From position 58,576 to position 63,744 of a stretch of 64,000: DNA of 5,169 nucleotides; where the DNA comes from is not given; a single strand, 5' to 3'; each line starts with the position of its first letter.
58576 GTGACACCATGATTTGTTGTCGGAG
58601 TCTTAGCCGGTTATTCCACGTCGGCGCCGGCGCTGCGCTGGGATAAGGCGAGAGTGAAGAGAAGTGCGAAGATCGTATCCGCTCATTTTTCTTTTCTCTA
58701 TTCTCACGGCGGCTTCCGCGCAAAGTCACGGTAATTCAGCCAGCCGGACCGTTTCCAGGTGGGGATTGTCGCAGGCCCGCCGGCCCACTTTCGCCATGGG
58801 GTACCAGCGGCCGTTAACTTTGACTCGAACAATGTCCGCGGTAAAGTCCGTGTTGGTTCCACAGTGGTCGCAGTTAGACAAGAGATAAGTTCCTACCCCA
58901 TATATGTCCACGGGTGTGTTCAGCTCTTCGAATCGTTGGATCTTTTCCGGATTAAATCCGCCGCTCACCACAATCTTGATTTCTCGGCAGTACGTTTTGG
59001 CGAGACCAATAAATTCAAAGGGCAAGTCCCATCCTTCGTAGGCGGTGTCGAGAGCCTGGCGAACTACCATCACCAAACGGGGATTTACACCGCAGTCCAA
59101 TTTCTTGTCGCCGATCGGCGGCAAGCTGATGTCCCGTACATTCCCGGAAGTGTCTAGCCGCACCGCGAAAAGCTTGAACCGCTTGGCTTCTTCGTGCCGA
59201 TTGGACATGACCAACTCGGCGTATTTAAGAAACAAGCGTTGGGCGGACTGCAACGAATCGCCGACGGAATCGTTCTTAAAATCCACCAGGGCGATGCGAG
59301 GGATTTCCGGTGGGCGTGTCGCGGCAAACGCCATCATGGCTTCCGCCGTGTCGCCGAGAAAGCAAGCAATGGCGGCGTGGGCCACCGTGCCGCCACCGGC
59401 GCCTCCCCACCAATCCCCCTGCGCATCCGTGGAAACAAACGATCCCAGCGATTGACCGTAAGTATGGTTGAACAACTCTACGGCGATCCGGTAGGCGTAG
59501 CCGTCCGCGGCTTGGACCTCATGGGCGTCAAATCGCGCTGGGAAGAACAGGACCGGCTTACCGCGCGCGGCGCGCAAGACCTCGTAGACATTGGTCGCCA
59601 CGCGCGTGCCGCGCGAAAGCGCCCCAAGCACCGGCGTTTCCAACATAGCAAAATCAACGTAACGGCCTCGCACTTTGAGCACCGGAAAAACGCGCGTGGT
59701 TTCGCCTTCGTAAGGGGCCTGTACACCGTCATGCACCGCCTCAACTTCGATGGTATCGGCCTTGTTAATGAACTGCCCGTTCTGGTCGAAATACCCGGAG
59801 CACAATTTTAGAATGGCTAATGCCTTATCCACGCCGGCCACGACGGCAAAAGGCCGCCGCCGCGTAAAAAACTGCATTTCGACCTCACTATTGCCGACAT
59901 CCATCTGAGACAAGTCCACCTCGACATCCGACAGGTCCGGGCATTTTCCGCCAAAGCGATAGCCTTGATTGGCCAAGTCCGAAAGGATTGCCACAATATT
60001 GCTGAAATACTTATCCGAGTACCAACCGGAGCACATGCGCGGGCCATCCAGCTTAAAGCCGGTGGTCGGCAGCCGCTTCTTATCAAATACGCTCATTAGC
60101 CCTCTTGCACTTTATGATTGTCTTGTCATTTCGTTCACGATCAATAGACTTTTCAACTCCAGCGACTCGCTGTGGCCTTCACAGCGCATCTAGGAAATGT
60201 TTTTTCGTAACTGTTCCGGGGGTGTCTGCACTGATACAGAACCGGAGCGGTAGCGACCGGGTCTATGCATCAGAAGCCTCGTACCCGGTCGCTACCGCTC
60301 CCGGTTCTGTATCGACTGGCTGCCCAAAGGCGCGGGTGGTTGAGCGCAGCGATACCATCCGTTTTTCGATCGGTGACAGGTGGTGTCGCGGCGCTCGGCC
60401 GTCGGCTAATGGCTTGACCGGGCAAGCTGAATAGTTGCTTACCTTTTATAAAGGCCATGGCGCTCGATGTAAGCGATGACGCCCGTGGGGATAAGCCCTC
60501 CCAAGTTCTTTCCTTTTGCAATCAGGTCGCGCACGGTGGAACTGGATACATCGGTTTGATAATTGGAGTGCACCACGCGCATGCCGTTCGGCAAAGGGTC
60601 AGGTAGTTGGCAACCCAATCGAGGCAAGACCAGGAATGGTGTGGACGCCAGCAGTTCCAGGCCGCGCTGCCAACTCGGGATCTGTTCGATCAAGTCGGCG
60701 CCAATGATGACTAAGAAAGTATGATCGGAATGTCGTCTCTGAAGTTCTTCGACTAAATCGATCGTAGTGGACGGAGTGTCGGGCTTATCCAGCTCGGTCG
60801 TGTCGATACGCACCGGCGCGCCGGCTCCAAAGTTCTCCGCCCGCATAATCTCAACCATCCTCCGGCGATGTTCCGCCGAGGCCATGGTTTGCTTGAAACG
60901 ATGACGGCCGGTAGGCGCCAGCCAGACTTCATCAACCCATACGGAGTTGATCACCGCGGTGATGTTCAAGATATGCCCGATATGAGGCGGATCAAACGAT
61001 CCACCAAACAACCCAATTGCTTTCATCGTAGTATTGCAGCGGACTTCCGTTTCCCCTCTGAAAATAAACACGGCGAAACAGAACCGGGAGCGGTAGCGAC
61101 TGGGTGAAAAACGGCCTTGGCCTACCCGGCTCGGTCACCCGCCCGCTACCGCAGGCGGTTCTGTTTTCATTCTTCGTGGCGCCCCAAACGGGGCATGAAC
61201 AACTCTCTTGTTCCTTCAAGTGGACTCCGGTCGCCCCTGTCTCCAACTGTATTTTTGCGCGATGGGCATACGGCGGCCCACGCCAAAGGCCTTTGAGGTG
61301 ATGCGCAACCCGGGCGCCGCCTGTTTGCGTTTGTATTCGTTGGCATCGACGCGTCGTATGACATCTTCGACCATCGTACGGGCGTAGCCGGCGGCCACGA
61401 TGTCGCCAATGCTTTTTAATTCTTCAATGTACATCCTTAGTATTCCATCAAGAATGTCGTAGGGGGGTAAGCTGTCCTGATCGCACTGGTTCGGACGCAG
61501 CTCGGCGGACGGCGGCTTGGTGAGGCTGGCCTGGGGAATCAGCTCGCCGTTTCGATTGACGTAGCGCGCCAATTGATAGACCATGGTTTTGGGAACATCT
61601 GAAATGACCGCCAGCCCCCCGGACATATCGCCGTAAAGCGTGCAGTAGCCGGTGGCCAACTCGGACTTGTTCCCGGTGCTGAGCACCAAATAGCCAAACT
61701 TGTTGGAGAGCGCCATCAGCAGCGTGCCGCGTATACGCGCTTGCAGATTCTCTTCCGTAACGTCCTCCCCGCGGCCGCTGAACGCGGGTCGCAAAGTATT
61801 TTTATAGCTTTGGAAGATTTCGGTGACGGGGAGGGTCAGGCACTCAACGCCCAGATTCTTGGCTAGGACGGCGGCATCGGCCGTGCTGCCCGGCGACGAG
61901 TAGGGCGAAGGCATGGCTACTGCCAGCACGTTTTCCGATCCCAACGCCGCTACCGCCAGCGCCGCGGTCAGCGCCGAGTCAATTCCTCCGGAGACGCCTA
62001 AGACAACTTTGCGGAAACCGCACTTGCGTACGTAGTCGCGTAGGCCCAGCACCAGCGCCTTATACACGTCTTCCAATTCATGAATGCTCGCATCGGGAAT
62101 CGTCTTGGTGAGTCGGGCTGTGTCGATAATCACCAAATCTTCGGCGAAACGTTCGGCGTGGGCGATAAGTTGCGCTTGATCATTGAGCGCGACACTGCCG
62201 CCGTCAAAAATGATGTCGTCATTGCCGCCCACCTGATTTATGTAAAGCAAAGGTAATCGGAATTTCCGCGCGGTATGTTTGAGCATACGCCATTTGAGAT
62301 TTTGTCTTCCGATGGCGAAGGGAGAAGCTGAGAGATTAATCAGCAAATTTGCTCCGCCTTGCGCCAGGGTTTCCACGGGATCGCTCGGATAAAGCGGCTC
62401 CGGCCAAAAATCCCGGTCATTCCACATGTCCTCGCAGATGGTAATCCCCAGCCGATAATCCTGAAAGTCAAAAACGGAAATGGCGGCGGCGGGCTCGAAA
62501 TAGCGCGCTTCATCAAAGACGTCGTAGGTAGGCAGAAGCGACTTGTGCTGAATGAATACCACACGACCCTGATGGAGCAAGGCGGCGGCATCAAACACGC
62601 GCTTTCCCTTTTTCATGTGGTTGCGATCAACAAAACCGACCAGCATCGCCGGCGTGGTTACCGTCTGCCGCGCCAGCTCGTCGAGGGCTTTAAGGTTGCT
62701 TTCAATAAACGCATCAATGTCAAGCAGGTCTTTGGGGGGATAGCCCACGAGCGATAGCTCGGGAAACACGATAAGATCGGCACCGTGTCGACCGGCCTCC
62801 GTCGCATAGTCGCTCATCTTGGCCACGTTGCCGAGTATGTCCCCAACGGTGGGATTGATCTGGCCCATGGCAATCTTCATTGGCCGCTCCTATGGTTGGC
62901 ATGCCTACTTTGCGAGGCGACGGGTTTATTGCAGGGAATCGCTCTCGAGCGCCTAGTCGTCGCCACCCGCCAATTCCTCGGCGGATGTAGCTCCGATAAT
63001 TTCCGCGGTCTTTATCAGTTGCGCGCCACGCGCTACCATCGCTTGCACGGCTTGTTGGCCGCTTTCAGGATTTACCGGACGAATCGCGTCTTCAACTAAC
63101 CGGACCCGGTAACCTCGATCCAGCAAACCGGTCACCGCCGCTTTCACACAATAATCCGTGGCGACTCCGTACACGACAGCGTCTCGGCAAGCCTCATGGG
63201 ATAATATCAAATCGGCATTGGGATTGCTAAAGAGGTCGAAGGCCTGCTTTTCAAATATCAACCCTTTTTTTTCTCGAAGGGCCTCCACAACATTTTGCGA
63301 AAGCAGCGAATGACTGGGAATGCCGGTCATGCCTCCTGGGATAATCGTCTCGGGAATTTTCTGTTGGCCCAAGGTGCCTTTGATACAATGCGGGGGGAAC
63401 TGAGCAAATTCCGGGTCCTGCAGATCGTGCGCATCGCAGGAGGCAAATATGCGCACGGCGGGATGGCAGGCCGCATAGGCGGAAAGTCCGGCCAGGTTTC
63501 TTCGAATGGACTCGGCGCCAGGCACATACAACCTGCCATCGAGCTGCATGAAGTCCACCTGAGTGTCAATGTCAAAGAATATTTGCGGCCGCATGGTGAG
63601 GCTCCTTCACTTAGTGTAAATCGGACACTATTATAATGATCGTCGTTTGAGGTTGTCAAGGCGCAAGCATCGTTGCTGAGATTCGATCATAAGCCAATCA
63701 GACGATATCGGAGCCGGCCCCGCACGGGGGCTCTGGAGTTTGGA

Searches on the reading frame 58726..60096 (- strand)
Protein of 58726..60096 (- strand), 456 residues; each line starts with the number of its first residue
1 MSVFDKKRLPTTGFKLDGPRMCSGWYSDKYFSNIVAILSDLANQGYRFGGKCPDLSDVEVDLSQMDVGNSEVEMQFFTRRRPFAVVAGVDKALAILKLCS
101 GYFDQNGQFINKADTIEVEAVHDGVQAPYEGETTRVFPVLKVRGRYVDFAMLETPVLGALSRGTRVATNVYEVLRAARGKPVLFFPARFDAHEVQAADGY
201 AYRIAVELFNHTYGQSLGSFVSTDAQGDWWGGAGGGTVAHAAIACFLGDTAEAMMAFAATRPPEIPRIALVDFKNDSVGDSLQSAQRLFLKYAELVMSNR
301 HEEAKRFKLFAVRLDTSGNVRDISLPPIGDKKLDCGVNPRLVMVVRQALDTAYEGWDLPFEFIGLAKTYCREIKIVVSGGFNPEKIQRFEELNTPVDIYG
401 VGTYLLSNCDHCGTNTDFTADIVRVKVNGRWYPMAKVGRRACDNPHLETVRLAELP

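Call 67: search_protein_families(library=pfam, proteins=[window:58726-60096:-], max_evalue=0.0001)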
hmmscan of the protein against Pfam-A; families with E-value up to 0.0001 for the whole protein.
window:58726-60096:- (456 aa): 1 family
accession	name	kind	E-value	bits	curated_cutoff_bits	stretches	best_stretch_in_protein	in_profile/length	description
PF02749.22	QRPTase_N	-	3.8e-07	30.7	27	1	67-162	9-80/82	Quinolinate phosphoribosyl transferase, N-terminal domain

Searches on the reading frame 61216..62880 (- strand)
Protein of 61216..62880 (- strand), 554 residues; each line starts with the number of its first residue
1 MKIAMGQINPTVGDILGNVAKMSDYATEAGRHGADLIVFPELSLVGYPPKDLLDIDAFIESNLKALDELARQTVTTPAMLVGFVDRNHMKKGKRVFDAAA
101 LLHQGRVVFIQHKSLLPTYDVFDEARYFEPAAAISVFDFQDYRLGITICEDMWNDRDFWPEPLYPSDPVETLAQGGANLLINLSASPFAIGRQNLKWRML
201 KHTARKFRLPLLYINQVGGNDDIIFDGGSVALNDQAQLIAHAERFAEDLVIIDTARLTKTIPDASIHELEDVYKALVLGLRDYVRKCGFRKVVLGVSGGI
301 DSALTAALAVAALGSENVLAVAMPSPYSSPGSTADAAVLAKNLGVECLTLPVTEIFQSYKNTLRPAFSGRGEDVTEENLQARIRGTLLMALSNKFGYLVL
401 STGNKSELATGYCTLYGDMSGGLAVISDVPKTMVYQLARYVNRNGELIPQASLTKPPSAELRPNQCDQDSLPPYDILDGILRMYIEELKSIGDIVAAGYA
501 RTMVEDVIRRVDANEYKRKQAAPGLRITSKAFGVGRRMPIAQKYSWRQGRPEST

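Call 67: search_protein_families(library=pfam, proteins=[window:61216-62880:-], max_evalue=0.0001)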
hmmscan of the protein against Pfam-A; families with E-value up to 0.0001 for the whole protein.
window:61216-62880:- (554 aa): 2 families
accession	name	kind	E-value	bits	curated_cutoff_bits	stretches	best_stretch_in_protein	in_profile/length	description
PF02540.23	NAD_synthase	-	1.4e-77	260.5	21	1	273-521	2-242/242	NAD synthase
PF00795.27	CN_hydrolase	-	5.6e-25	88.6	23.2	1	2-253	1-245/256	Carbon-nitrogen hydrolase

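Call 86: find_encoding_contigs(protein=window:61216-62880:-, flank=1000, max_places=3)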
Protein window:61216-62880:- (554 aa): 1 contig read that carries it; 1 place shown.
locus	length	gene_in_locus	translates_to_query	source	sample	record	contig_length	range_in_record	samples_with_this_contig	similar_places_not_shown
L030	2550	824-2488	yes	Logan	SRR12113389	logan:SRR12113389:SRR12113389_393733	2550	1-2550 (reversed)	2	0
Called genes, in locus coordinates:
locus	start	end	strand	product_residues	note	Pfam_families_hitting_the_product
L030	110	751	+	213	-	PF00857:Isochorismatase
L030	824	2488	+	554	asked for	PF00795:CN_hydrolase, PF02540:NAD_synthase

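Call 87: find_homologous_proteins(query=window:61216-62880:-, max_evalue=1e-80)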
Query window:61216-62880:- (554 aa): 7999 proteins with E <= 1e-80 among 8000 candidates; the best 120 are listed.
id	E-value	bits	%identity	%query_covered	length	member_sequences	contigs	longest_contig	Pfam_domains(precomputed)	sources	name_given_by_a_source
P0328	0.0e+0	1247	100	100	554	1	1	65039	PF00795.28,PF02540.24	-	-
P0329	1.8e-270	916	72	99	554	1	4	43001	PF00795.28,PF02540.24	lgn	-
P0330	3.0e-220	751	59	98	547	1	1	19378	PF00795.28,PF02540.24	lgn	-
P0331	1.2e-219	749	60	98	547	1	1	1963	PF00795.28,PF02540.24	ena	-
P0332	1.6e-219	748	60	98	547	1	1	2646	PF00795.28,PF02540.24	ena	-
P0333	1.2e-218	745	59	98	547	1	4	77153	PF03054.23,PF00795.28,PF02540.24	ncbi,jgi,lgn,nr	ncbi:MAG: NAD+ synthase [Planctomycetes bacterium]|nr:NAD+ synthase [Planctomycetota bacterium]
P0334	1.3e-218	745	59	99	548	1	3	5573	PF00795.28,PF02540.24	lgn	-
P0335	1.3e-218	745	60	98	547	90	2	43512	PF00795.28,PF02540.24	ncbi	-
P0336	1.5e-218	745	59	98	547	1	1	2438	PF00795.28,PF02540.24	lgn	-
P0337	2.5e-218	744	59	98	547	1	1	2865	PF00795.28,PF02540.24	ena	-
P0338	3.5e-218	744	60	98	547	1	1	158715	PF00795.28,PF02540.24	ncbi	-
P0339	4.8e-218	743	59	98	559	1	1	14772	PF00795.28,PF02540.24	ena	-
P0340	8.2e-218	743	59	98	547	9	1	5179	PF00795.28,PF02540.24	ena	-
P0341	1.1e-217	742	59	98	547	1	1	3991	PF00795.28,PF02540.24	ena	-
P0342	2.9e-217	741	59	98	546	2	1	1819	PF00795.28,PF02540.24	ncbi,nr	ncbi:MAG: NAD+ synthase [Candidatus Kuenenia sp.]|nr:NAD+ synthase [Candidatus Kuenenia sp.]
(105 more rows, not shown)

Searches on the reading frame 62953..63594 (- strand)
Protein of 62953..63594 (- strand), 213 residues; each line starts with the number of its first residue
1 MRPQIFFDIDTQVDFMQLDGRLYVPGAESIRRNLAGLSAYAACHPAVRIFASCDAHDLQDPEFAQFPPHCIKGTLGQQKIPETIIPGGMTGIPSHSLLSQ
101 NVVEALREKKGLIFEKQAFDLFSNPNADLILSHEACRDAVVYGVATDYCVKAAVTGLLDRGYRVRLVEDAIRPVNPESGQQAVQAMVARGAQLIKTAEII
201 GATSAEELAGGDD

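Call 67: search_protein_families(library=pfam, proteins=[window:62953-63594:-], max_evalue=0.0001)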
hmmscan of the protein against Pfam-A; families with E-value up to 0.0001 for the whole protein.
window:62953-63594:- (213 aa): 1 family
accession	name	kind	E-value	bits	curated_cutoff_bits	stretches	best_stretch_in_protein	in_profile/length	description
PF00857.26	Isochorismatase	-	2.1e-21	77.2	27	1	102-198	78-175/175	Isochorismatase domain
